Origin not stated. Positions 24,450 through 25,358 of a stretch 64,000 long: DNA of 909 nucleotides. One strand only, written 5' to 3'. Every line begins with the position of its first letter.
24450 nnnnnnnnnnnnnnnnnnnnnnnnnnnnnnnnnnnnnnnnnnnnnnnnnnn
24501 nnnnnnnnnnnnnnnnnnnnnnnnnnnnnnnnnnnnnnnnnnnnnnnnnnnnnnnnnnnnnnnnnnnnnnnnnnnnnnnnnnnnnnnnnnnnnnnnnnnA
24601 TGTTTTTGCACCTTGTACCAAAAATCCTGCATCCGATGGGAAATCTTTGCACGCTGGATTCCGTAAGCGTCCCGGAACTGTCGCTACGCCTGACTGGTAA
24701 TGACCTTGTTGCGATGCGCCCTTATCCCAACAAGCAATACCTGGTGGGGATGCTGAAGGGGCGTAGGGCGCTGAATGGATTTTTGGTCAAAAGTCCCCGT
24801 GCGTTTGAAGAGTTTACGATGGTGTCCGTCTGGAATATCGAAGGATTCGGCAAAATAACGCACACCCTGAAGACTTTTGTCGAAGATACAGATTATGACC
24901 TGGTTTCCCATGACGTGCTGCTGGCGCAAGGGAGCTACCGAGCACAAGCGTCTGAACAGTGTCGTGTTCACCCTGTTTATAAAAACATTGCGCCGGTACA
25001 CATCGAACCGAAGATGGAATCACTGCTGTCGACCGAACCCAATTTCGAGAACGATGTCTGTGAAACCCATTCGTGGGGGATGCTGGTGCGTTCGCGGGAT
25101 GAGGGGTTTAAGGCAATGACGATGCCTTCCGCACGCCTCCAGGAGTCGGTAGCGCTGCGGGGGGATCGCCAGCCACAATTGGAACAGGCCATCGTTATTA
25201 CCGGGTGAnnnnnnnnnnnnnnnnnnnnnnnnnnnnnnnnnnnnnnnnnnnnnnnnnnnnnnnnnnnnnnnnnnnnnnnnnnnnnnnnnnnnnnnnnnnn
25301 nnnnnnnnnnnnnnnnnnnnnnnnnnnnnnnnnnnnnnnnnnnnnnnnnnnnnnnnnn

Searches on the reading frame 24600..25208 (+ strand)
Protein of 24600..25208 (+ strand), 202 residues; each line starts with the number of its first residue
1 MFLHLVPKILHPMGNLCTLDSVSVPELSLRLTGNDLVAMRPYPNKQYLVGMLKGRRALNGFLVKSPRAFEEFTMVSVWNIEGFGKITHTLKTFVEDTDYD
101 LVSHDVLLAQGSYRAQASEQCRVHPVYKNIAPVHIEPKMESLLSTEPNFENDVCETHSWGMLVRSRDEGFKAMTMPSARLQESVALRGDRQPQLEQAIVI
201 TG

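Call 4: search_protein_families(library=pfam, proteins=[window:24600-25208:+], max_evalue=0.1)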
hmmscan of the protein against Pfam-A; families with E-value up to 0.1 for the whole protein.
window:24600-25208:+ (202 aa): 1 family
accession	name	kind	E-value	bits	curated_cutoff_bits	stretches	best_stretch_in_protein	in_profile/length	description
PF19475.4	DUF6012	-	1.5e-31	109.9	25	1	1-199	1-197/200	Family of unknown function (DUF6012)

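Call 6: search_protein_families(library=padloc, proteins=[window:24600-25208:+], max_evalue=1)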
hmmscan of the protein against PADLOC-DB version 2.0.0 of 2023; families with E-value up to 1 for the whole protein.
window:24600-25208:+ (202 aa): 0 families

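Call 8: find_homologous_proteins(query=window:24600-25208:+, max_evalue=0.001)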
Query window:24600-25208:+ (202 aa): 24 proteins with E <= 0.001 among 100 candidates.
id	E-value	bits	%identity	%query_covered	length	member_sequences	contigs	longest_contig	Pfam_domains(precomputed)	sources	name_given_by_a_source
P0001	5.0e-118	410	91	100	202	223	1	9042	PF19475.5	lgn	-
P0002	5.9e-114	397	88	100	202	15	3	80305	PF19475.5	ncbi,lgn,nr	ncbi:TPA: hypothetical protein R3U69_002298 [Escherichia coli]|nr:hypothetical protein [Escherichia 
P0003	1.5e-110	385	86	100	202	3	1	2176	PF19475.5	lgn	-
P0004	6.0e-102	357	85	94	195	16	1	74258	PF19475.5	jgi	jgi:hypothetical protein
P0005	4.1e-81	289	99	65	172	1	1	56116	PF19475.5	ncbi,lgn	-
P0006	5.4e-77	276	62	100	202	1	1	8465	PF19475.5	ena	-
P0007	9.1e-77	275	63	100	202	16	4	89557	PF19475.5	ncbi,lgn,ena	ncbi:hypothetical protein ABWC92_004607 [Escherichia coli]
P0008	1.2e-76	275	91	69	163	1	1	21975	PF19475.5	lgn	-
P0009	5.5e-75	269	91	66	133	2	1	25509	PF19475.5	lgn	-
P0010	1.7e-74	268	63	100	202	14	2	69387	PF19475.5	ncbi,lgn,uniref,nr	ncbi:DUF6012 family protein [Enterobacter cloacae complex sp. ECC445]|uniref:DUF6012 family protein 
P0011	2.0e-74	268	96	61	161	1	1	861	PF19475.5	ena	-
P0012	6.1e-74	266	60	100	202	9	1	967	PF19475.5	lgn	-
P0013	2.1e-72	261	61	99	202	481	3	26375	PF19475.5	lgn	-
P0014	6.8e-63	230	59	90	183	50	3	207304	PF19475.5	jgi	-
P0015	3.0e-47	179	69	60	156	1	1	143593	PF19475.5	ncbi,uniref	ncbi:DUF6012 family protein, partial [Escherichia coli]|uniref:DUF6012 family protein n=1 Tax=Escher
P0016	6.2e-46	175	71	55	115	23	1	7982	PF19475.5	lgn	-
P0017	9.4e-44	167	45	98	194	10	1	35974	PF19475.5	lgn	-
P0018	1.3e-41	160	72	51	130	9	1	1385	PF19475.5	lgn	-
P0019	2.0e-41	160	43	98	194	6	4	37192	PF19475.5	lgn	-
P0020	4.6e-41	159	43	98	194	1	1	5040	PF19475.5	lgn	-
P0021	1.9e-38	150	67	53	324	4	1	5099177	PF05593.20,PF19475.5,PF03466.26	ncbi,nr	ncbi:DUF6012 family protein [Salmonella enterica]|nr:DUF6012 family protein [Salmonella enterica]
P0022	1.3e-36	144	73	47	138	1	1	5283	PF19475.5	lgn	-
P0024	3.3e-9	55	26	98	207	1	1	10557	PF19475.5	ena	-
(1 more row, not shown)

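Call 10: find_encoding_contigs(protein=P0019, flank=6000, max_places=4)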
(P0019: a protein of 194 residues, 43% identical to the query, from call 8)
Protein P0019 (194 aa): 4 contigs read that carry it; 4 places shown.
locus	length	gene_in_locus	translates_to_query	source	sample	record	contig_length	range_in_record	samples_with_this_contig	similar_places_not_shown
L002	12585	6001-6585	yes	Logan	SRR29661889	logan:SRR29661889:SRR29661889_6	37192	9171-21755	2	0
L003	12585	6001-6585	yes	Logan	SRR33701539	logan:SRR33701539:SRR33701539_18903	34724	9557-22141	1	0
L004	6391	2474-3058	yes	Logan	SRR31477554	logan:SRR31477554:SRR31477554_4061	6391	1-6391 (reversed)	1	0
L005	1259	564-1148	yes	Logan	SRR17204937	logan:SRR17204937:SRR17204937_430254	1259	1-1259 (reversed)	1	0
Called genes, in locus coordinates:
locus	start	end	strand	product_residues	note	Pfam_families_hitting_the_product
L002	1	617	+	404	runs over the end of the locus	PF03743:TrbI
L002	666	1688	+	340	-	PF00437:T2SSE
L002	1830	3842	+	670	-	PF02534:T4SS-DNA_transf, PF10412:TrwB_AAD_bind, PF12696:TraG-D_C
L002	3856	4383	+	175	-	-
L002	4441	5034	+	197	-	-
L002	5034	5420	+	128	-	-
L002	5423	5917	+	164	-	-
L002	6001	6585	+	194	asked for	PF19475:DUF6012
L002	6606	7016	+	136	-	-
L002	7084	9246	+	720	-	PF01751:Toprim, PF01131:Topoisom_bac, PF13342:Toprim_Crpt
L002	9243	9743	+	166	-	PF22470:Histone_HNS_N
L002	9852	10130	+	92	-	-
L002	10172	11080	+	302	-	PF01145:Band_7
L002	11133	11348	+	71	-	-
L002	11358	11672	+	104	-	-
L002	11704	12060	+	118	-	-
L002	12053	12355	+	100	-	-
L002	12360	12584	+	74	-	-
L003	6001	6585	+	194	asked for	PF19475:DUF6012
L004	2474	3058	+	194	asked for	PF19475:DUF6012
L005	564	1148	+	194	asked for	PF19475:DUF6012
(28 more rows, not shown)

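Call 11: find_encoding_contigs(protein=P0024, flank=6000, max_places=4)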
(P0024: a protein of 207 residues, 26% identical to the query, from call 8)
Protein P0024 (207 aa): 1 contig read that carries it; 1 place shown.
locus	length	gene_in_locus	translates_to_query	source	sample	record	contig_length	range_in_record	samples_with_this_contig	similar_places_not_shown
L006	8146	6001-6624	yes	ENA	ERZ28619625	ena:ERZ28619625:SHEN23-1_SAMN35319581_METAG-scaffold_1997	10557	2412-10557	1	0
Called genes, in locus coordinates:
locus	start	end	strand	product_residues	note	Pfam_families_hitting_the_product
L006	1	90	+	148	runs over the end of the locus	-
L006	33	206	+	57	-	-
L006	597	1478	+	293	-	PF00437:T2SSE (weak)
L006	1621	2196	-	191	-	-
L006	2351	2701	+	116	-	-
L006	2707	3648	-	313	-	PF01068:DNA_ligase_A_M, PF04679:DNA_ligase_A_C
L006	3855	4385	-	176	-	-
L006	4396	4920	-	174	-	-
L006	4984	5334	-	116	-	-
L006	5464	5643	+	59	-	-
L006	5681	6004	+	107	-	-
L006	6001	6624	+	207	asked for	PF19475:DUF6012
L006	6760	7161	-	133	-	-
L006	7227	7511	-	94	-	-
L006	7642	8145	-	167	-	?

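Call 15: find_encoding_contigs(protein=P0007, flank=5000, max_places=4)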
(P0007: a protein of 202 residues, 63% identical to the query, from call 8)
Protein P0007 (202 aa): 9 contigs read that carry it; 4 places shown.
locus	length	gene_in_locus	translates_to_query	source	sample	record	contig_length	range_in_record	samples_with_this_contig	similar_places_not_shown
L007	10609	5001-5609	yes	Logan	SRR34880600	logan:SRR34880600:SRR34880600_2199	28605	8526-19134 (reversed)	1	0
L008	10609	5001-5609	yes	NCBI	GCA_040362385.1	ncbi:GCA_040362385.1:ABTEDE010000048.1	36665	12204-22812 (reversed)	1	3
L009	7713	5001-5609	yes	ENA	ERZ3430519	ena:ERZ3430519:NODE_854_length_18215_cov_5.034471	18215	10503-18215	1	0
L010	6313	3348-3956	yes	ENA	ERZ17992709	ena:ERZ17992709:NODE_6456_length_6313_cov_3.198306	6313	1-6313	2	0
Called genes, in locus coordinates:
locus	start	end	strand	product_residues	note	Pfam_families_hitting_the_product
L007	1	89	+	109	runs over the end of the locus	-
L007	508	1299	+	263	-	-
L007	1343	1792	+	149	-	-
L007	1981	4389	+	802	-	PF01507:PAPS_reduct (weak)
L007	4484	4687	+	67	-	-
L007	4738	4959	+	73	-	-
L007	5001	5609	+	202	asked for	PF19475:DUF6012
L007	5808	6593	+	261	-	PF05816:TelA (weak)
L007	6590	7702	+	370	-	PF05816:TelA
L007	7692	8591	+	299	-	-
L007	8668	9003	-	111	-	-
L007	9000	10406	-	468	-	-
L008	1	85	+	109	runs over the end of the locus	-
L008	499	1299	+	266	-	-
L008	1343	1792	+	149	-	-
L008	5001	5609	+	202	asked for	PF19475:DUF6012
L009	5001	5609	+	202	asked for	PF19475:DUF6012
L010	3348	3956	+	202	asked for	PF19475:DUF6012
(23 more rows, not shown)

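Call 16: find_encoding_contigs(protein=P0014, flank=5000, max_places=3)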
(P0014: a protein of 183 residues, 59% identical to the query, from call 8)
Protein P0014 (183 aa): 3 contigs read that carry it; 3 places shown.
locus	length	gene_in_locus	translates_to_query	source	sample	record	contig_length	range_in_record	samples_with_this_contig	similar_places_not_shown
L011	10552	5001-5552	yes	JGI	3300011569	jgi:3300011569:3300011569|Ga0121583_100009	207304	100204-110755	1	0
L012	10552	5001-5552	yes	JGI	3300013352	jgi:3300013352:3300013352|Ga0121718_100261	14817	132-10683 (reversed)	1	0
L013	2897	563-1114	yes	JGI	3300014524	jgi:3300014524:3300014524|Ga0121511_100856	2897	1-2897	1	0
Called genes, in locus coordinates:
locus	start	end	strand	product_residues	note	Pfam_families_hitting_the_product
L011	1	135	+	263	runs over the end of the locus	-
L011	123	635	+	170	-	-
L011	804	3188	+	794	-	PF01507:PAPS_reduct (faint)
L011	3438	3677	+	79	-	-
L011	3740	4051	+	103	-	-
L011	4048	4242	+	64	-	-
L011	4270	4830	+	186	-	-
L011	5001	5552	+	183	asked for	PF19475:DUF6012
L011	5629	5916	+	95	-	-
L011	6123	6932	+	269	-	PF05816:TelA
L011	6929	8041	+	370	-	PF05816:TelA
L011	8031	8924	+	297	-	-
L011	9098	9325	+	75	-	-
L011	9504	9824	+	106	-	-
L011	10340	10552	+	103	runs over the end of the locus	-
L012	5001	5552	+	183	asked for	PF19475:DUF6012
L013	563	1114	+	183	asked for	PF19475:DUF6012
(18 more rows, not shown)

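Call 23: search_protein_representatives(protein=window:24600-25208:+)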
Query: 202 residues. Proteins with E-value up to 0.001 (for the whole library): 376; up to 1e-10: 164; up to 1e-30: 7. The best 150 are listed.
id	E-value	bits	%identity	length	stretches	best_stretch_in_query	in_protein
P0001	1.6e-118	409.7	91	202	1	1-202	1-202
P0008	3.9e-77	274.7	91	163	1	1-140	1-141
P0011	6.3e-75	267.5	96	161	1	56-178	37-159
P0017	3.0e-44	167.4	47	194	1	1-198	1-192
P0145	1.3e-42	162.1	43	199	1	1-197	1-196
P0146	1.4e-39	152.2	41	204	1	2-198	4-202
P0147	2.2e-34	135.2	43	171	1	40-202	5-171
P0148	2.3e-30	122.1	38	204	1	1-198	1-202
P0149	3.3e-30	121.6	35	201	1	1-198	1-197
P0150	3.8e-28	114.9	47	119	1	1-111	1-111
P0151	2.6e-27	112.1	75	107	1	1-79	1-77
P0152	2.2e-26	109.1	38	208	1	1-201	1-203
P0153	1.7e-23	99.7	34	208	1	1-189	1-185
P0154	3.9e-22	95.2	94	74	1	13-63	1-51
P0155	5.0e-22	94.9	40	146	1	51-186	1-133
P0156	1.3e-21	93.5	36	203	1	1-198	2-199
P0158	1.3e-20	90.3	36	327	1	1-197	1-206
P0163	5.4e-20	88.2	34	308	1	1-201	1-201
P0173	2.5e-18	82.8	35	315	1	1-197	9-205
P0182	4.1e-17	78.9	35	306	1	1-197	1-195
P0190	3.0e-16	76.1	35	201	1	1-201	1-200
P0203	3.4e-15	72.6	35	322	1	1-198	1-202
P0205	5.9e-15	71.8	31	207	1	1-200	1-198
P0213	5.2e-14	68.7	34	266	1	1-196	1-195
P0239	3.8e-13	65.9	43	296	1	1-105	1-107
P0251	1.5e-12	63.9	41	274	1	1-126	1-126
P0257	3.0e-12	63.0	31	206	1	1-197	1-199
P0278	1.4e-11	60.8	39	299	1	1-108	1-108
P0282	2.1e-11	60.2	32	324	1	1-180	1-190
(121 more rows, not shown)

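Call 30: search_dna_similar(query=window:24600-25205:+, collection=plasmids, mode=protein, max_rows=60, rows=spread, max_evalue=0.001)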
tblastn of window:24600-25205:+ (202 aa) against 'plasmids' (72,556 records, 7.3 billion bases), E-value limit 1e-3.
Records with a match: 2215; places in all: 2235; records where one place covers at least 80% of the query: 1924.
Best place of each record, by identity: >=99% 162; 95-99% 49; 90-95% 55; 60-80% 278; <60% 1671.
By first word of the organism name: Escherichia 667; Klebsiella 622; Salmonella 383; Enterobacter 200; Pseudomonas 113; Xanthomonas 63; Citrobacter 61; Raoultella 25; Shigella 15; Arsenophonus 14; and 17 more.
By predicted mobility (MOB-suite, as given by PLSDB): conjugative 1857; non-mobilizable 234; mobilizable 124.
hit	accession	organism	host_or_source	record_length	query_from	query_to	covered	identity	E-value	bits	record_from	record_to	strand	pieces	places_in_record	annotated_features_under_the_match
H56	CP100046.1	Shigella flexneri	Homo sapiens,stool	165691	1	202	100%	100.0%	6e-135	423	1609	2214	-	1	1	DUF6012 family protein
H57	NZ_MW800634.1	Escherichia coli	-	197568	1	202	100%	100.0%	6e-135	423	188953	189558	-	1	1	DUF6012 family protein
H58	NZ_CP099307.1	Klebsiella michiganensis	culture,Pooled soil sample collected ...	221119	1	202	100%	100.0%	6e-135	423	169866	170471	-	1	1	DUF6012 family protein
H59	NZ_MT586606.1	Escherichia coli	-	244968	1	202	100%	100.0%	6e-135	423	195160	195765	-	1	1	DUF6012 family protein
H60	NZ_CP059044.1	Escherichia coli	chicken meat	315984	1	202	100%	100.0%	6e-135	423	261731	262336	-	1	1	DUF6012 family protein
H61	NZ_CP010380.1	Enterobacter hormaechei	Homo sapiens,bronchoalveolar ...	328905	1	202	100%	91.6%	8e-123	389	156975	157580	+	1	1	DUF6012 family protein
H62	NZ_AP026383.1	Citrobacter braakii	-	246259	1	202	100%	61.9%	8e-79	263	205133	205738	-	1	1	DUF6012 family protein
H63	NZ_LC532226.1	Enterobacter hormaechei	Homo sapiens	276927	1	202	100%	61.9%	8e-79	263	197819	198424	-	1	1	DUF6012 family protein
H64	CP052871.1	Enterobacter cloacae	Homo sapiens,blood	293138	1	202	100%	61.9%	8e-79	263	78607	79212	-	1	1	hypothetical protein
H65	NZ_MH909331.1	Leclercia adecarboxylata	Nanjing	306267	1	202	100%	61.9%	8e-79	263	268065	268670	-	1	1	DUF6012 family protein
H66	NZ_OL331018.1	Enterobacter hormaechei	-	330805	1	202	100%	61.9%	8e-79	263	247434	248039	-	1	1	DUF6012 family protein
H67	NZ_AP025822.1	Enterobacter hormaechei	Homo sapiens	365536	1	202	100%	61.9%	8e-79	263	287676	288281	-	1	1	DUF6012 family protein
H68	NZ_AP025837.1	Enterobacter hormaechei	Homo sapiens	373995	1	202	100%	61.9%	8e-79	263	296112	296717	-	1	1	DUF6012 family protein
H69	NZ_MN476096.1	Escherichia coli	-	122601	1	202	100%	59.9%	3e-77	258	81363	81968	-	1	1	DUF6012 family protein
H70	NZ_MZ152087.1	Escherichia coli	-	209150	1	202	100%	59.9%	3e-77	258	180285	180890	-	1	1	DUF6012 family protein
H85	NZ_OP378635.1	Klebsiella grimontii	-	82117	1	202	100%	42.9%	4e-45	166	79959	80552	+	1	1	DUF6012 family protein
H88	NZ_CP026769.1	Shigella flexneri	-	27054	1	200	99%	41.0%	1e-41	156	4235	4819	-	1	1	DUF6012 family protein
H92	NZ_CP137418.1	Klebsiella pneumoniae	Homo sapiens,pure culture,feces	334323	1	200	99%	40.1%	1e-34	136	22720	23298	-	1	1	DUF6012 family protein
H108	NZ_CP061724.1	Pseudomonas putida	a feces sample of migratory birds origin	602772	2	146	72%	34.5%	2e-11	69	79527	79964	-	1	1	DUF6012 family protein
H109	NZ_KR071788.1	Xanthomonas oryzae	Oryza sativa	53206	1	119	59%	37.4%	1e-16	84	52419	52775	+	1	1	DUF6012 family protein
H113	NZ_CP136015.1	Pseudomonas aeruginosa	Homo sapiens,sputum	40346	1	111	55%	36.5%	7e-13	73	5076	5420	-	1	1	DUF6012 family protein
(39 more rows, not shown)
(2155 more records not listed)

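Call 32: get_annotated_region(hit=H70, flank=4000)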
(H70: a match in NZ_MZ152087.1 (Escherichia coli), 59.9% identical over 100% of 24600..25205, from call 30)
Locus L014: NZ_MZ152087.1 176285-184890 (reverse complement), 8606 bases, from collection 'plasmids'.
description: Escherichia coli strain B plasmid unnamed1, complete sequence
organism: Escherichia coli (NCBI taxid 562)
taxonomy: Bacteria; Pseudomonadota; Gammaproteobacteria; Enterobacterales; Enterobacteriaceae; Escherichia; Escherichia coli
host: -; source: -; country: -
typing (MOB-suite, as given by PLSDB): conjugative; replicon IncHI2A,rep_cluster_1088; relaxase MOBH; mating-pair formation MPF_F
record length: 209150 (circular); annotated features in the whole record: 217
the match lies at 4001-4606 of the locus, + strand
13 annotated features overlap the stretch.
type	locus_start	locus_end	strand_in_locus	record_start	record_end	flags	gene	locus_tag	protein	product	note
CDS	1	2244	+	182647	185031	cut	-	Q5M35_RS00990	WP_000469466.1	phosphoadenosine phosphosulfate reductase family protein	-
CDS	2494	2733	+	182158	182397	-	-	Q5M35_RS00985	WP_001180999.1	hypothetical protein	-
CDS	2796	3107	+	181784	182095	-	-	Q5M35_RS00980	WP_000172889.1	hypothetical protein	-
CDS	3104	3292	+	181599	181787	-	-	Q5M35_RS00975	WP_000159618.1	hypothetical protein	-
CDS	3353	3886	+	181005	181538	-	-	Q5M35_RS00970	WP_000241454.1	HNH endonuclease signature motif containing protein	-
CDS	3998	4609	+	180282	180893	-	-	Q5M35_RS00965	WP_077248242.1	DUF6012 family protein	-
CDS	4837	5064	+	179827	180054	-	-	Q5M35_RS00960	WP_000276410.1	hypothetical protein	-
CDS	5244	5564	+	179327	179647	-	-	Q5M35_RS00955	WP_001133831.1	hypothetical protein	-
CDS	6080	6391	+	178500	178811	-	-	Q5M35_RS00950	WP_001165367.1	DUF957 domain-containing protein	-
CDS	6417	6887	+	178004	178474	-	-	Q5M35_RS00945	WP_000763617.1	DUF3085 domain-containing protein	-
CDS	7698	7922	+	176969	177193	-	-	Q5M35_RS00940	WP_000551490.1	hypothetical protein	-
CDS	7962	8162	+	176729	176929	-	-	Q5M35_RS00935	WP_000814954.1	hypothetical protein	-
CDS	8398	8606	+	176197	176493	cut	-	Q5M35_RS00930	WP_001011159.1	hypothetical protein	-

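Call 33: get_annotated_region(hit=H62, flank=4000)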
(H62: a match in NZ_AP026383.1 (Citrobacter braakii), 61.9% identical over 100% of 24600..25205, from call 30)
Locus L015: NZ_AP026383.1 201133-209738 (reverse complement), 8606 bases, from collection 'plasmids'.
description: Citrobacter braakii strain KAM621 plasmid pKAM621_1, complete sequence
organism: Citrobacter braakii (NCBI taxid 57706)
taxonomy: Bacteria; Pseudomonadota; Gammaproteobacteria; Enterobacterales; Enterobacteriaceae; Citrobacter; Citrobacter braakii
host: -; source: -; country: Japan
typing (MOB-suite, as given by PLSDB): conjugative; replicon IncHI2A,rep_cluster_1088; relaxase MOBH; mating-pair formation MPF_F
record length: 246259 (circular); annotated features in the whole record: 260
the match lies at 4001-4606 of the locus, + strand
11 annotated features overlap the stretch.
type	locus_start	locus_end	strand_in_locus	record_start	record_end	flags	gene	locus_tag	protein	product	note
CDS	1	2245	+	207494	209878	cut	-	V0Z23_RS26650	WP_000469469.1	phosphoadenosine phosphosulfate reductase family protein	-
CDS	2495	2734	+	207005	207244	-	-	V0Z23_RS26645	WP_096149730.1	hypothetical protein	-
CDS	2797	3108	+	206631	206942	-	-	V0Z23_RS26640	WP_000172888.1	hypothetical protein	-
CDS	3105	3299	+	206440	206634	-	-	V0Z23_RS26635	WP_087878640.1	hypothetical protein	-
CDS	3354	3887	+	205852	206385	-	-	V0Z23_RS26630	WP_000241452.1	HNH endonuclease signature motif containing protein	-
CDS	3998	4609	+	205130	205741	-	-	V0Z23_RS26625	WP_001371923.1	DUF6012 family protein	-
CDS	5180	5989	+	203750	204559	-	-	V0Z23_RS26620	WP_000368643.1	toxic anion resistance protein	-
CDS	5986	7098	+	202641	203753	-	-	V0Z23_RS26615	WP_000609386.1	toxic anion resistance protein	-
CDS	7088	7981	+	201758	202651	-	-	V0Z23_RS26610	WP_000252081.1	hypothetical protein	-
CDS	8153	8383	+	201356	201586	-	-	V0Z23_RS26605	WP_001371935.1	hypothetical protein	-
CDS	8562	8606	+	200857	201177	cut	-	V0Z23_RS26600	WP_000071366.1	hypothetical protein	-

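Call 34: get_annotated_region(hit=H88, flank=5000)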
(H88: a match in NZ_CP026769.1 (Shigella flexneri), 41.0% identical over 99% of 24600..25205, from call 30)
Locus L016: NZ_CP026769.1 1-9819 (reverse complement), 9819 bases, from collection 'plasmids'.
description: Shigella flexneri Y strain 93-3063 plasmid unnamed1
organism: Shigella flexneri (NCBI taxid 424720)
taxonomy: Bacteria; Pseudomonadota; Gammaproteobacteria; Enterobacterales; Enterobacteriaceae; Shigella; Shigella flexneri
host: -; source: -; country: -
typing (MOB-suite, as given by PLSDB): conjugative; relaxase MOBP; mating-pair formation MPF_T
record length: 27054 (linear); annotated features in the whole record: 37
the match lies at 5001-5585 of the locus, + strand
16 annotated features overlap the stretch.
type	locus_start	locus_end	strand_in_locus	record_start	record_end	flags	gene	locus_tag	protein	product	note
CDS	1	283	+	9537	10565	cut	virB11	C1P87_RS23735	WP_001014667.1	P-type DNA transfer ATPase VirB11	GO:0044097 - secretion by the type IV secretion system [Evidence IEA]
CDS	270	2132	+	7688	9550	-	taxB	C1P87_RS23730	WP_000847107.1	relaxosome-coupling protein TaxB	-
CDS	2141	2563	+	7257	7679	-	-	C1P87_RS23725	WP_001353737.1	cag pathogenicity island Cag12 family protein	-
CDS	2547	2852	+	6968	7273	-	-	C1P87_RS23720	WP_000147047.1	TrbM/KikA/MpfK family conjugal transfer protein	-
CDS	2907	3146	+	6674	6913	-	-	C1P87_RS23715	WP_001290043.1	hypothetical protein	-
CDS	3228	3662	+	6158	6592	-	-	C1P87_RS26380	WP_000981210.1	hypothetical protein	-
CDS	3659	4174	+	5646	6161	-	-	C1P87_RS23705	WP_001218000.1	thermonuclease family protein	-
CDS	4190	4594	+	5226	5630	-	-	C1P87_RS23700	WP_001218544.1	hypothetical protein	-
CDS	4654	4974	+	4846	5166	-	-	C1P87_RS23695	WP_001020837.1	hypothetical protein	-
CDS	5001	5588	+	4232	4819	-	-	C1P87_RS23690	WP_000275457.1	DUF6012 family protein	-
CDS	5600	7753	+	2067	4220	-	-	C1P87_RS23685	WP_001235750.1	type IA DNA topoisomerase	GO:0006265 - DNA topological change [Evidence IEA]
CDS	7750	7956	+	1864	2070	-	hha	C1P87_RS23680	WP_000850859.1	hemolysin expression modulator Hha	-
CDS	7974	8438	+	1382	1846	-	-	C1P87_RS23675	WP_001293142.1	H-NS family nucleoid-associated regulatory protein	GO:0006355 - regulation of DNA-templated transcription [Evidence IEA]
CDS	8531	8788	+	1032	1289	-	-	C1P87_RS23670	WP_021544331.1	hypothetical protein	-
CDS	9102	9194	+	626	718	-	dqlB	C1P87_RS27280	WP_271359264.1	DinQ-like type I toxin DqlB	-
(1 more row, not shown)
